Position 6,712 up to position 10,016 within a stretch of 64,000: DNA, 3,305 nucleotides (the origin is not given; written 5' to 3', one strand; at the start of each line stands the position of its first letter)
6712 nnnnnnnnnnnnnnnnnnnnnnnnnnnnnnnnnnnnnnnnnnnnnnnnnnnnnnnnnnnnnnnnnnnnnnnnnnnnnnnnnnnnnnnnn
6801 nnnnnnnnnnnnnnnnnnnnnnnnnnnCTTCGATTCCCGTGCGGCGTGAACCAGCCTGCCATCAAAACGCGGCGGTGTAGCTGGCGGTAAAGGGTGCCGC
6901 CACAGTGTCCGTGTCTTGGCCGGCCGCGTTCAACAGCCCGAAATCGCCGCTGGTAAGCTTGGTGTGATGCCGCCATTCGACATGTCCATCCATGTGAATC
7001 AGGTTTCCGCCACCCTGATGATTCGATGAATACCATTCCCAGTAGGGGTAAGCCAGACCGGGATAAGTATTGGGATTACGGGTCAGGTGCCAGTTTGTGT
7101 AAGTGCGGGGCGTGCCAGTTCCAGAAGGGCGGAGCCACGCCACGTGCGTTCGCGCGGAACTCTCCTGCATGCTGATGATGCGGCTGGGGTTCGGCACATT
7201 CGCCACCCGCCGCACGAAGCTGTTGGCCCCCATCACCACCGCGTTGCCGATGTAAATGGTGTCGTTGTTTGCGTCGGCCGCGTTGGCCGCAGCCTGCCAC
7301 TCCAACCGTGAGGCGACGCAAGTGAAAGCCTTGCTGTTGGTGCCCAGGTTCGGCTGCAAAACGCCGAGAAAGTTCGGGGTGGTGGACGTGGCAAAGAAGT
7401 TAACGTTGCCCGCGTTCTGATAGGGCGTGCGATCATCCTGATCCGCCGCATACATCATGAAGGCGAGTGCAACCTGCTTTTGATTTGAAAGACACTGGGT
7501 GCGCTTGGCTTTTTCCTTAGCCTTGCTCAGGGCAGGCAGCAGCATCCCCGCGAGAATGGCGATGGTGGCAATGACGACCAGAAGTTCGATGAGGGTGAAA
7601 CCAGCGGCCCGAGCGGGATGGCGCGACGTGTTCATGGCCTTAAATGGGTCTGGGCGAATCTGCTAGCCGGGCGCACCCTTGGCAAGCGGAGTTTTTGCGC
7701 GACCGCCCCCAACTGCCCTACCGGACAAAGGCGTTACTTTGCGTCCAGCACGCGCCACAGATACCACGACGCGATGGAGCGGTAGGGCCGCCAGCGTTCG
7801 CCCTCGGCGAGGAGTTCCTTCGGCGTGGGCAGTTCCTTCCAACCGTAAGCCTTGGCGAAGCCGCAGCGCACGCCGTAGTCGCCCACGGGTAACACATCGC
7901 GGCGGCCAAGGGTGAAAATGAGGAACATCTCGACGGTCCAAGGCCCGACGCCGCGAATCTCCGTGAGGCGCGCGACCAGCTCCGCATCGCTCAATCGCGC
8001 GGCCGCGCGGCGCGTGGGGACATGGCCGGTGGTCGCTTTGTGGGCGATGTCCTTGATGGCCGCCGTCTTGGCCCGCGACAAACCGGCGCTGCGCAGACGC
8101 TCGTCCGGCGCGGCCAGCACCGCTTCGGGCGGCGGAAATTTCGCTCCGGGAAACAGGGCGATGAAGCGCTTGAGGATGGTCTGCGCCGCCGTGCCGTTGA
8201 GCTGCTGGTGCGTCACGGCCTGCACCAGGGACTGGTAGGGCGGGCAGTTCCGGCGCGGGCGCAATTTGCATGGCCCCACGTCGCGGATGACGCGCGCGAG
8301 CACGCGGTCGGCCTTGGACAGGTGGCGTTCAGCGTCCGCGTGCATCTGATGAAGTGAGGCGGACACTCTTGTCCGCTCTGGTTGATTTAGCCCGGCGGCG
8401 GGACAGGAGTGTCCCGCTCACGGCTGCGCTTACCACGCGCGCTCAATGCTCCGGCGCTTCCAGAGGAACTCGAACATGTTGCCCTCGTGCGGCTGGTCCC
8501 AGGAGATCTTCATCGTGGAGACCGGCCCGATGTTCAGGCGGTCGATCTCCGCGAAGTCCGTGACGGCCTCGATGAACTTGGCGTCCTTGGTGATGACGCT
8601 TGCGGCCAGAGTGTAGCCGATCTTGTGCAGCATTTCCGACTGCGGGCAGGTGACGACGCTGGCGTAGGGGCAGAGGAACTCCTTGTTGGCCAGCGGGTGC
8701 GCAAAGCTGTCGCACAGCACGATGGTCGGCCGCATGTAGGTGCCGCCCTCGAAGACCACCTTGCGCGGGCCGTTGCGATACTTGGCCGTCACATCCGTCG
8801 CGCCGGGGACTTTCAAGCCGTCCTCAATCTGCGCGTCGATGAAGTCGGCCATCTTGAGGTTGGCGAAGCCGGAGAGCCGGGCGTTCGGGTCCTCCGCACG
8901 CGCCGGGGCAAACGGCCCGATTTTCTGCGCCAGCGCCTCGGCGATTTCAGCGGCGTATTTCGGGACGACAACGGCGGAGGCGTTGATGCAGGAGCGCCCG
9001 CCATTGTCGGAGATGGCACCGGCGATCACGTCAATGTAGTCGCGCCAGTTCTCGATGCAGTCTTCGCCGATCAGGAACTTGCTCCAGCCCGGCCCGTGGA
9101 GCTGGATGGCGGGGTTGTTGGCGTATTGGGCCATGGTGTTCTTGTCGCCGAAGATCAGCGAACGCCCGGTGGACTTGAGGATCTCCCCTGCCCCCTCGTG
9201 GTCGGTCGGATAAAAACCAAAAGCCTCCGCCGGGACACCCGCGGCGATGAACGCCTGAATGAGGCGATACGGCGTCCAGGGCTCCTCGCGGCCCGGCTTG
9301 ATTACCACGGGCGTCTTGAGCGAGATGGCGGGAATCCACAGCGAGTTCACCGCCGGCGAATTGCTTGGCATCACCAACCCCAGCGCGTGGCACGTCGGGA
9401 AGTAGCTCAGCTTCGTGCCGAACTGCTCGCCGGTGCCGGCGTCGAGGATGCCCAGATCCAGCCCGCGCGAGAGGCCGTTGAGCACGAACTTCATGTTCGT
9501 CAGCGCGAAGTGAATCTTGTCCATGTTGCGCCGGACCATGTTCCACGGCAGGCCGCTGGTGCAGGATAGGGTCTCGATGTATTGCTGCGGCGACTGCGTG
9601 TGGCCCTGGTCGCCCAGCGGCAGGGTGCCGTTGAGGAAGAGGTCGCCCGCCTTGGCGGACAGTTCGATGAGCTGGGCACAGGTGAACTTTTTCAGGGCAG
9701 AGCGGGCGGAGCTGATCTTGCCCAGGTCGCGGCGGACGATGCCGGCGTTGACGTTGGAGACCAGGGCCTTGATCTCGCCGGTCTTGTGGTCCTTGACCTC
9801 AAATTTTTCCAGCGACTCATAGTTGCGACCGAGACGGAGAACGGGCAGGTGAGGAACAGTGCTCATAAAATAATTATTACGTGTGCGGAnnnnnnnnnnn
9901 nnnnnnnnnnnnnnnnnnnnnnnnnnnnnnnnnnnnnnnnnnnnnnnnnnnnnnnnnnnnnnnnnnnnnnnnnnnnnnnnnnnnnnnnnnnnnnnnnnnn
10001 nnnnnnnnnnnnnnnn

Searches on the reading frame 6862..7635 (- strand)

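Call 62: search_protein_families(library=pfam, proteins=[window:6862-7635:-], max_evalue=0.00001)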
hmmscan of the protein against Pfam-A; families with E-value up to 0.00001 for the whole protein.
window:6862-7635:- (257 aa): 2 families
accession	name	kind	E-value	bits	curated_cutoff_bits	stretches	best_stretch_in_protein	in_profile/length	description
PF07596.16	SBP_bac_10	-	1.7e-07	32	23.3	0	38-93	2-56/268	Protein of unknown function (DUF1559)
PF07963.17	N_methyl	-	3.1e-07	30.1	21.2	1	9-33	3-27/27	Prokaryotic N-terminal methylation motif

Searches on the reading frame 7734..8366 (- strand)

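Call 62: search_protein_families(library=pfam, proteins=[window:7734-8366:-], max_evalue=0.00001)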
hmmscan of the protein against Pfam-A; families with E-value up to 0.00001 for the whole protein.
window:7734-8366:- (210 aa): 1 family
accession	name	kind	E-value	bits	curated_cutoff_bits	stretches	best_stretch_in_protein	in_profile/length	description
PF00730.31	HhH-GPD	-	4.5e-16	59.6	26.2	1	48-193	1-107/108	HhH-GPD superfamily base excision DNA repair protein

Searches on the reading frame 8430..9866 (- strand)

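Call 61: search_protein_families(library=pfam, proteins=[window:8430-9866:-], max_evalue=0.00001)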
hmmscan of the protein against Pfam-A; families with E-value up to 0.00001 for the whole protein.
window:8430-9866:- (478 aa): 1 family
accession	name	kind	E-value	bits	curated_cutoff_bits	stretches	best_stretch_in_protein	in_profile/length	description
PF00171.27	Aldedh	-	3.4e-17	62.6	23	1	162-460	130-435/461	Aldehyde dehydrogenase family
